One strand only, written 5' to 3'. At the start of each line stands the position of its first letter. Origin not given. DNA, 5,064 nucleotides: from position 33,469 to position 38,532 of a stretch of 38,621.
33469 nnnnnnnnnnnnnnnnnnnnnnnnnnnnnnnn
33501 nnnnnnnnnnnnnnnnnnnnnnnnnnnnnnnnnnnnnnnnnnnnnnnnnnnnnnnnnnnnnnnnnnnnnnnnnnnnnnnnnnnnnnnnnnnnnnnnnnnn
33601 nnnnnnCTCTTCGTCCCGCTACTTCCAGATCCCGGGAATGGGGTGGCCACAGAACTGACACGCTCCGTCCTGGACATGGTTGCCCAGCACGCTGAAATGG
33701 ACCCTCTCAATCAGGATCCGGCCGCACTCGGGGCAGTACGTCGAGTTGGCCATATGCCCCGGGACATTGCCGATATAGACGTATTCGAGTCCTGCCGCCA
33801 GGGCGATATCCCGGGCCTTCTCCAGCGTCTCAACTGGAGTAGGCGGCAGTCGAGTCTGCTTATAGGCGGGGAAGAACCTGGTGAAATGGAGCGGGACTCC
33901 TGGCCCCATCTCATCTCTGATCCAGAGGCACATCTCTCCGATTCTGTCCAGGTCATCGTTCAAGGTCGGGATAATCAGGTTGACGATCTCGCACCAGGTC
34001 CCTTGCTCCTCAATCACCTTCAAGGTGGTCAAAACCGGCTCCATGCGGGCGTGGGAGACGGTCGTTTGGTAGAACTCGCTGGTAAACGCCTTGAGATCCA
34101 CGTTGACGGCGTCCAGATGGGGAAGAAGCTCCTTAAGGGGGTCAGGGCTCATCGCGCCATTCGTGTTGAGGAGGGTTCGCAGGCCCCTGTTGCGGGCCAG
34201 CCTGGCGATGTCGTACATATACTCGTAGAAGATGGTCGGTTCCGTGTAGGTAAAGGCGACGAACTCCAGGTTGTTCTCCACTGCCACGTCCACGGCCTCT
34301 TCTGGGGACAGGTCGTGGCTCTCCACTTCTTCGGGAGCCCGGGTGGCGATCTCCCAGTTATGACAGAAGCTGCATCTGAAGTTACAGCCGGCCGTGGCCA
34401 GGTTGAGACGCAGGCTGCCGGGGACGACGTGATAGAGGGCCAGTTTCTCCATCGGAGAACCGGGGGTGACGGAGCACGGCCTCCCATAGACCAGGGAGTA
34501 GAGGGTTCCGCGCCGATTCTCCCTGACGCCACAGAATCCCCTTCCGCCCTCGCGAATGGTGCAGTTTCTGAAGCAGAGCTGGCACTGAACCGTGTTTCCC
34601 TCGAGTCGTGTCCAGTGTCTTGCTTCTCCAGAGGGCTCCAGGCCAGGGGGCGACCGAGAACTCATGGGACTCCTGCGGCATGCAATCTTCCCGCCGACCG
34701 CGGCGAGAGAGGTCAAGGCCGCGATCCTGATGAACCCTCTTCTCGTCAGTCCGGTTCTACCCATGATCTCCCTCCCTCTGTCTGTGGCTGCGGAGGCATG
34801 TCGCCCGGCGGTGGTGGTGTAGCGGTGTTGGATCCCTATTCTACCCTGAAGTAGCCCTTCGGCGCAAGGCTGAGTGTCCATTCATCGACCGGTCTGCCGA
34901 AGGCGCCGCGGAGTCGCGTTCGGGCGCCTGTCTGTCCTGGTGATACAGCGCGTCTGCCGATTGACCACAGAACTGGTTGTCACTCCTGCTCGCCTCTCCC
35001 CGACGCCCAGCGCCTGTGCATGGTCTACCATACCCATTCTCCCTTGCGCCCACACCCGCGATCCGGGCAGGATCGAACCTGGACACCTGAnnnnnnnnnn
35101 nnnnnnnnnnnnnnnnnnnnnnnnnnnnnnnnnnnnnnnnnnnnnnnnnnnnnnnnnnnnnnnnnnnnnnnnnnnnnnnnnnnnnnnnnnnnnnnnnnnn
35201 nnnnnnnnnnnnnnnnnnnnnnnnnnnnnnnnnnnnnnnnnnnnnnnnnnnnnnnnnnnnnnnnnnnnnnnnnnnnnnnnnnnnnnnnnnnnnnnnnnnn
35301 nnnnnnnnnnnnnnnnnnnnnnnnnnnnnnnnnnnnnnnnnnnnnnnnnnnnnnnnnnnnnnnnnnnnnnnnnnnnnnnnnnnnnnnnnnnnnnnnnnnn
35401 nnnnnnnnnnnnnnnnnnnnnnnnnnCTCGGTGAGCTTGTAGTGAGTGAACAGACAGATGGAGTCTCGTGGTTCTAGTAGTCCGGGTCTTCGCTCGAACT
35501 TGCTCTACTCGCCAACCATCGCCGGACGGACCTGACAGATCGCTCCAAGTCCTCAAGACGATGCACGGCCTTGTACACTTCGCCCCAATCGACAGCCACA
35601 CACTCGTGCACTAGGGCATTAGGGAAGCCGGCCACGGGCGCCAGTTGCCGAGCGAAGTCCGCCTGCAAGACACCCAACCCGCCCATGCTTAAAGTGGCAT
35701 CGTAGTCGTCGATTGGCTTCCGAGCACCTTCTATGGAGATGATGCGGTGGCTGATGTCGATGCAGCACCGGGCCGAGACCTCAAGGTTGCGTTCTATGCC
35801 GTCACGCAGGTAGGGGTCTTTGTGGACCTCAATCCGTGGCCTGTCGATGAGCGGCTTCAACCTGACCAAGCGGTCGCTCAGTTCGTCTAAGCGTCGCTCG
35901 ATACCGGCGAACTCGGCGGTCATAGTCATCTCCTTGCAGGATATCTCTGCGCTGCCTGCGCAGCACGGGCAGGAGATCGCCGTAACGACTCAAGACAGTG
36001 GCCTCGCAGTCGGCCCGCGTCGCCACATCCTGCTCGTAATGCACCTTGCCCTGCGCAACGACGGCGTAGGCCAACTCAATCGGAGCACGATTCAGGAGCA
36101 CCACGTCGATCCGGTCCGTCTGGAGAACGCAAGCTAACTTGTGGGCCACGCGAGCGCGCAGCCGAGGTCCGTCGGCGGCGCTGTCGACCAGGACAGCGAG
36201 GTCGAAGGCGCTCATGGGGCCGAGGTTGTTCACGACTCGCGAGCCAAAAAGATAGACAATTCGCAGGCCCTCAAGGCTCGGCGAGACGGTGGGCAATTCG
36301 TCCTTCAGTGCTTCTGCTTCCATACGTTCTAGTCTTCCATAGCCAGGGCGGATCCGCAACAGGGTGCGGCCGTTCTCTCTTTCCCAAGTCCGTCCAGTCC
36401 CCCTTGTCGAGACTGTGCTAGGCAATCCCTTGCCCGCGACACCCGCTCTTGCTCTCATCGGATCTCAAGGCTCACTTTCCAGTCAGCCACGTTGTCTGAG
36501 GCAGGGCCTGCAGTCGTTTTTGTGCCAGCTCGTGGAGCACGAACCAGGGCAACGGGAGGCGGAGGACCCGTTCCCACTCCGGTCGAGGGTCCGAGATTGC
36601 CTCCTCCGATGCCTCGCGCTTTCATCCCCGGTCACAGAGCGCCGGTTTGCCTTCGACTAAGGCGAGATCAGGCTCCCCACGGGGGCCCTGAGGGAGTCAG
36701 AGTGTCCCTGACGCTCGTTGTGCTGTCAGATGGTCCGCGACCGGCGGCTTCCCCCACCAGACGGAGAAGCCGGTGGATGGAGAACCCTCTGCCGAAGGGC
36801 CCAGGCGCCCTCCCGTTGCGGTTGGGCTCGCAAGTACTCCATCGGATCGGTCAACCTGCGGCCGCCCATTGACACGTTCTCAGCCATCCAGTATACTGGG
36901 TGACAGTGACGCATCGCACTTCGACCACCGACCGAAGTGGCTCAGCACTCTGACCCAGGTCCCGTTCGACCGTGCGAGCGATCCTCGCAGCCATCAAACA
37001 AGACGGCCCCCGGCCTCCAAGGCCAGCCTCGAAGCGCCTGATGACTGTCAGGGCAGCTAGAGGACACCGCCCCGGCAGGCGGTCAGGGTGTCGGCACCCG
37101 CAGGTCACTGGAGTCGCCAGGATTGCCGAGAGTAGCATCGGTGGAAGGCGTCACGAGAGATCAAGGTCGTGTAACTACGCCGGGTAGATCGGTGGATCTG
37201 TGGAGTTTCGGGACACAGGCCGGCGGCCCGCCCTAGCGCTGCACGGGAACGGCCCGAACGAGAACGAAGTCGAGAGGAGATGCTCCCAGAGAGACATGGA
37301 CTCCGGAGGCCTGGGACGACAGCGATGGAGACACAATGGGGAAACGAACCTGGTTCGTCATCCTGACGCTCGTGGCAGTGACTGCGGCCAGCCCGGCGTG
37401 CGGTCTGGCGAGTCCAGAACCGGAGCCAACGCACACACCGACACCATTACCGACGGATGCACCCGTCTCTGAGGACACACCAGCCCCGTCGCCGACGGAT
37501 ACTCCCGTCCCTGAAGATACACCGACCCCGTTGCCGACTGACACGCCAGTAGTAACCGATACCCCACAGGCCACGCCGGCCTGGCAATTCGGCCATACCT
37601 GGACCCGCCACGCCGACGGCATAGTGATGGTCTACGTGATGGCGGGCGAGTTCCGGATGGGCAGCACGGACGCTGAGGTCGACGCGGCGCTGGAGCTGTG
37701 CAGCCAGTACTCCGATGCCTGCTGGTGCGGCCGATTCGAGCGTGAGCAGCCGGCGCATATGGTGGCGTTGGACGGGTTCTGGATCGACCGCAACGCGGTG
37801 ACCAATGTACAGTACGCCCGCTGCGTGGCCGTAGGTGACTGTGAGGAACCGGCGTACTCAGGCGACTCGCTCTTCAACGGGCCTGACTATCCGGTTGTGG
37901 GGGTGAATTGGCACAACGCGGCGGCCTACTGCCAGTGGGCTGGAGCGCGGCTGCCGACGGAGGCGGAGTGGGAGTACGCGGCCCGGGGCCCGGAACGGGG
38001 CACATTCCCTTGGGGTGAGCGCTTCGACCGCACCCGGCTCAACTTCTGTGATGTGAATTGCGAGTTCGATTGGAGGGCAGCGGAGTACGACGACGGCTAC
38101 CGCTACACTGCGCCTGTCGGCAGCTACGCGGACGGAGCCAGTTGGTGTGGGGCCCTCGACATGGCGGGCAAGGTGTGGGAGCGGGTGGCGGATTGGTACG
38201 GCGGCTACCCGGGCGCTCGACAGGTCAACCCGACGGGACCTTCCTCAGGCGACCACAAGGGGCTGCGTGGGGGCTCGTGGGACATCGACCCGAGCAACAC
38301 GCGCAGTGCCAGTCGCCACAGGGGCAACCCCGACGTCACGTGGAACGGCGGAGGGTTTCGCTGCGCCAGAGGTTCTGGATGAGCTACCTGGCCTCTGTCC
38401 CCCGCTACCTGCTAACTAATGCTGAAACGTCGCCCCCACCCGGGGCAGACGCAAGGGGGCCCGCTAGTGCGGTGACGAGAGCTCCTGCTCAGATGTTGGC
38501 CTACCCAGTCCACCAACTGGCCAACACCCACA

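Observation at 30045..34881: Three-gene cassette: two Tat-tagged AmmeMemoRadiSam-type radical SAM paralogs flanking a membrane protein with a catalytically atypical spermidine-synthase fold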

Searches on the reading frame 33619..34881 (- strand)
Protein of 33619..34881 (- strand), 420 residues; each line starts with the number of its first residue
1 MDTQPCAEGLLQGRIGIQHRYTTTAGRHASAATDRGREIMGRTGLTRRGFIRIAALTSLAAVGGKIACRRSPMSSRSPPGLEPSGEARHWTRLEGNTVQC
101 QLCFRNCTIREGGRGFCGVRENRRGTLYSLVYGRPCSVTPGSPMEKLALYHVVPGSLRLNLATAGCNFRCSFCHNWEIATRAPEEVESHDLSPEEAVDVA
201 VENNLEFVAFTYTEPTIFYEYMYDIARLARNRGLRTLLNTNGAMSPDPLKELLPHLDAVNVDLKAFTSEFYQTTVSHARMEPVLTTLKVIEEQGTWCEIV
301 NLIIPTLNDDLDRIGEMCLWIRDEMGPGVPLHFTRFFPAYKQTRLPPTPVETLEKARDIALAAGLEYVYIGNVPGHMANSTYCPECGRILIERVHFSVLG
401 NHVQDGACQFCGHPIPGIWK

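Call 3: search_protein_families(library=ncbifam, proteins=[window:33619-34881:-], max_evalue=0.01)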
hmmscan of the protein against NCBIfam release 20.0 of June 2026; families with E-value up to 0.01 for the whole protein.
window:33619-34881:- (420 aa): 30 families (the best 25 are shown)
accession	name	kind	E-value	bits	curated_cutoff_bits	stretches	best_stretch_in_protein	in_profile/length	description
TIGR04337.1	AmmeMemoSam_rS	hypoth_equivalog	8e-100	334.1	220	1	87-419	1-333/349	AmmeMemoRadiSam system radical SAM enzyme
TIGR02495.1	NrdG2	equivalog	1.9e-18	66.5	131.15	1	154-324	14-183/193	anaerobic ribonucleoside-triphosphate reductase activating protein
TIGR04041.1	activase_YjjW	hypoth_equivalog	2.9e-16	59.7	250.2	1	208-330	112-232/276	YjjW family glycine radical enzyme activase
TIGR02493.1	PFLA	equivalog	4.7e-16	58.9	231.75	1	157-317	16-179/235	pyruvate formate-lyase-activating protein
TIGR02668.1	moaA_archaeal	equivalog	1.9e-10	40.2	325.25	1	156-310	11-164/303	GTP 3',8-cyclase MoaA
TIGR02494.1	PFLE_PFLC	subfamily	2.2e-10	40.3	174.35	1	210-324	129-242/293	glycyl-radical enzyme activating protein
TIGR02666.1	moaA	equivalog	3.2e-10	39.5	284.05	1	157-322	12-181/336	GTP 3',8-cyclase MoaA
NF001199.0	PRK00164.2-1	equivalog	6.6e-10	38.6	231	1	156-309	13-165/308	GTP 3',8-cyclase MoaA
NF048010.1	SfplDhtActHpsHDes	equivalog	9.5e-10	37.8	430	1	213-323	140-251/298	(2S)-3-sulfopropanediol dehydratase activating enzyme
TIGR04317.1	W_rSAM_matur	equivalog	1.8e-09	37.2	380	1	163-293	11-139/349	tungsten cofactor oxidoreductase radical SAM maturase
TIGR04038.1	tatD_link_rSAM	subfamily_domain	3.8e-09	36.6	129.7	1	153-277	6-136/192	TatD family nuclease-associated radical SAM protein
NF008356.0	PRK11145.1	equivalog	4.8e-09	35.8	375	1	157-323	21-190/246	pyruvate formate lyase 1-activating protein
NF045574.1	sacti_mat_StsB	exception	1.4e-08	34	625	1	163-318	103-253/466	StsB family radical SAM/SPASM domain sactipeptide maturase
NF043069.1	T4HPD_activ_SAM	equivalog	3.7e-08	33.1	425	1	208-322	127-240/299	trans-4-hydroxy-L-proline dehydratase activase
TIGR03963.1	rSAM_QueE_Clost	equivalog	1.6e-07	31.2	260.1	1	156-270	19-129/219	putative 7-carboxy-7-deazaguanine synthase QueE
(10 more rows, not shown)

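Call 4: search_protein_families(library=pfam, proteins=[window:33619-34881:-], max_evalue=0.01)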
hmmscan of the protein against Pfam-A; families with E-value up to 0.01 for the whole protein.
window:33619-34881:- (420 aa): 2 families
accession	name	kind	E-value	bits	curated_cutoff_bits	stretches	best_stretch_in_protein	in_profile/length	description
PF04055.27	Radical_SAM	-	6.9e-21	75.6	29.5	1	163-310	4-157/166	Radical SAM superfamily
PF13353.11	Fer4_12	-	0.0018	19.1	22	1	157-257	6-110/137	4Fe-4S single cluster domain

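Call 34: search_protein_families(library=ncbifam, proteins=[window:33619-34764:-], max_evalue=1)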
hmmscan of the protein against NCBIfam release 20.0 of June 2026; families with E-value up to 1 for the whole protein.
window:33619-34764:- (381 aa): 45 families (the best 25 are shown)
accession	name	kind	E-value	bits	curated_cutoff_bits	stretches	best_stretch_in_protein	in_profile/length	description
TIGR04337.1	AmmeMemoSam_rS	hypoth_equivalog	5.9e-100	334.5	220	1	48-380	1-333/349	AmmeMemoRadiSam system radical SAM enzyme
TIGR02495.1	NrdG2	equivalog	1.6e-18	66.8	131.15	1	115-285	14-183/193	anaerobic ribonucleoside-triphosphate reductase activating protein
TIGR04041.1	activase_YjjW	hypoth_equivalog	1.9e-16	60.3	250.2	2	169-292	112-233/276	YjjW family glycine radical enzyme activase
TIGR02493.1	PFLA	equivalog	3.6e-16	59.3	231.75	1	118-278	16-179/235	pyruvate formate-lyase-activating protein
TIGR02668.1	moaA_archaeal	equivalog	1.4e-10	40.7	325.25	1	117-279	11-170/303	GTP 3',8-cyclase MoaA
TIGR02494.1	PFLE_PFLC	subfamily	1.6e-10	40.7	174.35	2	171-285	129-242/293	glycyl-radical enzyme activating protein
TIGR02666.1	moaA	equivalog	2.5e-10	39.8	284.05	1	118-283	12-181/336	GTP 3',8-cyclase MoaA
NF001199.0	PRK00164.2-1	equivalog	4.8e-10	39.1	231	1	117-270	13-165/308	GTP 3',8-cyclase MoaA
NF048010.1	SfplDhtActHpsHDes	equivalog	6.9e-10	38.2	430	1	174-284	140-251/298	(2S)-3-sulfopropanediol dehydratase activating enzyme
TIGR04317.1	W_rSAM_matur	equivalog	1.5e-09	37.5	380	1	124-254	11-139/349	tungsten cofactor oxidoreductase radical SAM maturase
TIGR04038.1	tatD_link_rSAM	subfamily_domain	3e-09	36.9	129.7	1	114-238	6-136/192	TatD family nuclease-associated radical SAM protein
NF008356.0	PRK11145.1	equivalog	3.8e-09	36.2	375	1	118-284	21-190/246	pyruvate formate lyase 1-activating protein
NF045574.1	sacti_mat_StsB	exception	1.2e-08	34.3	625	1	124-279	103-253/466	StsB family radical SAM/SPASM domain sactipeptide maturase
NF043069.1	T4HPD_activ_SAM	equivalog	2.7e-08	33.5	425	1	169-283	127-240/299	trans-4-hydroxy-L-proline dehydratase activase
TIGR03963.1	rSAM_QueE_Clost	equivalog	1.3e-07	31.5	260.1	1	117-231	19-129/219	putative 7-carboxy-7-deazaguanine synthase QueE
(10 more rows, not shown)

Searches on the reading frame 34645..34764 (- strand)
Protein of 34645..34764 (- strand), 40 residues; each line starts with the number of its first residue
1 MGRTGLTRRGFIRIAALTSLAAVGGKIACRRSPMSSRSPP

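Call 34: search_protein_families(library=ncbifam, proteins=[window:34645-34764:-], max_evalue=1)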
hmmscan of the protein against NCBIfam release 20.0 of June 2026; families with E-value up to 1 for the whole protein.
seq(40 aa): 1 family
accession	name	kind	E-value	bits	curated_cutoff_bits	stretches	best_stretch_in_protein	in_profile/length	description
TIGR01409.1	TAT_signal_seq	domain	0.011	16.1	16.7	1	6-26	1-21/29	twin-arginine translocation signal domain-containing protein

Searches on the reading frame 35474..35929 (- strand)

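Call 8: search_protein_families(library=pfam, proteins=[window:35474-35929:-], max_evalue=0.001)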
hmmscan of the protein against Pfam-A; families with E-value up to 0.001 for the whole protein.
window:35474-35929:- (151 aa): 1 family
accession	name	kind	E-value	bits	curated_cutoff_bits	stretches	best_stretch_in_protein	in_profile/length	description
PF01934.22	HepT-like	-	3.9e-17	62.5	23.5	1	24-134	8-119/120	Ribonuclease HepT-like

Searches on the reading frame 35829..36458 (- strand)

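Call 8: search_protein_families(library=pfam, proteins=[window:35829-36458:-], max_evalue=0.001)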
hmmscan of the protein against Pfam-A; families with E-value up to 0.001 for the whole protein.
window:35829-36458:- (209 aa): 1 family
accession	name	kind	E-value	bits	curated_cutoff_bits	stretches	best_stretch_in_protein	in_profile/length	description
PF18765.7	Polbeta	-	2.3e-11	44.1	26.9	1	65-144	13-91/93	Polymerase beta, Nucleotidyltransferase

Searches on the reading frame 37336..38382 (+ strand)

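Call 8: search_protein_families(library=pfam, proteins=[window:37336-38382:+], max_evalue=0.001)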
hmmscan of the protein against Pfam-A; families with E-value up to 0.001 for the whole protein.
window:37336-38382:+ (348 aa): 1 family
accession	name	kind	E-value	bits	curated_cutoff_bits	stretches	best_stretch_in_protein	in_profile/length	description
PF03781.23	FGE-sulfatase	-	5e-48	164.4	23.3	1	98-345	5-255/255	Sulfatase-modifying factor enzyme 1-like domain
